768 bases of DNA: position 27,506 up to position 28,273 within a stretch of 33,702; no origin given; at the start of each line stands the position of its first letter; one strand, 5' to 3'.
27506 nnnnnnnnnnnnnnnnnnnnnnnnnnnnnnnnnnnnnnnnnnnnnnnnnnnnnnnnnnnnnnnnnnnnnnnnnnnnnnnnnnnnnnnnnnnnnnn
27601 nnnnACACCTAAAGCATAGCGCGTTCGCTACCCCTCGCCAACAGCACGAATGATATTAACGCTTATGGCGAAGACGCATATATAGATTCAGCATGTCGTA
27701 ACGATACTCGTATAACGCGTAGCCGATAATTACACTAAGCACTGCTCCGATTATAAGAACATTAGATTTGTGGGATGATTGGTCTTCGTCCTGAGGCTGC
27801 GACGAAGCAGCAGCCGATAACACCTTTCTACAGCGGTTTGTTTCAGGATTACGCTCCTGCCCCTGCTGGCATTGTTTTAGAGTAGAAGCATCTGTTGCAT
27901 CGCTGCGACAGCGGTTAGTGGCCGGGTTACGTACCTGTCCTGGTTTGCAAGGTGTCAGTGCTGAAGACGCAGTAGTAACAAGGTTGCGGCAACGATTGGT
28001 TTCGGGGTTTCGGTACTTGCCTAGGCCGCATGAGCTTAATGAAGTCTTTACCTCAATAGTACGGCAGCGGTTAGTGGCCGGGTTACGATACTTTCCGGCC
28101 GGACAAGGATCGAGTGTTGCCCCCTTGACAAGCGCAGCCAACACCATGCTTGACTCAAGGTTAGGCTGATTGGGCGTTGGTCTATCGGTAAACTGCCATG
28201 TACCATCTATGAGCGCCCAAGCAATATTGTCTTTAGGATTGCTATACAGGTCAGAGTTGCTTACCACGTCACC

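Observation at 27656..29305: Surface-anchored double lamin-tail-domain protein with four basic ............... repeats, one gene from comEC: candidate extracellular DNA receptor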

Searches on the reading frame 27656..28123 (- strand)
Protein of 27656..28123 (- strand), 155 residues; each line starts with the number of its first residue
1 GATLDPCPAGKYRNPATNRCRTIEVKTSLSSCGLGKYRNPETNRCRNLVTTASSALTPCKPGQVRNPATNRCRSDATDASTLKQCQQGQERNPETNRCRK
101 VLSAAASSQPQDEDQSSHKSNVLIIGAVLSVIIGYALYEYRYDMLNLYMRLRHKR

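Call 30: search_protein_representatives(protein=window:27656-28123:-)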
Query: 155 residues. Proteins with E-value up to 0.001 (for the whole library): 1301; up to 1e-10: 1010; up to 1e-30: 420. The best 150 are listed.
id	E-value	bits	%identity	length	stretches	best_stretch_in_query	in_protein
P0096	2.7e-60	218.9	51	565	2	2-151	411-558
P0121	1.8e-58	213.0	49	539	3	2-152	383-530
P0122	1.0e-57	210.5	55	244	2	3-101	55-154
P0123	4.9e-57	208.4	49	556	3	6-149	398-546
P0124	9.0e-56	204.3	54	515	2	3-105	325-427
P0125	9.8e-56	204.1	54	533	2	4-101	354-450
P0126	3.0e-55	202.5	51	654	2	2-150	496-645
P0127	3.6e-54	199.1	53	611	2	2-145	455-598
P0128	5.2e-54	198.5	51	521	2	4-155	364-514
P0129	7.5e-54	198.0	56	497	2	6-101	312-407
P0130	9.0e-54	197.8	56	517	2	4-154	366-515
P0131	1.7e-53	196.9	48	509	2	5-110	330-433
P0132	2.4e-53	196.4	49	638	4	2-100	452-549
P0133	3.6e-53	195.8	53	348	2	4-145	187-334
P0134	5.6e-53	195.2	52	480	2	2-154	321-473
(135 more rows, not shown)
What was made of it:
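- Tried and rejected: All 150 top hits were the same family or fragments of it (call 30).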
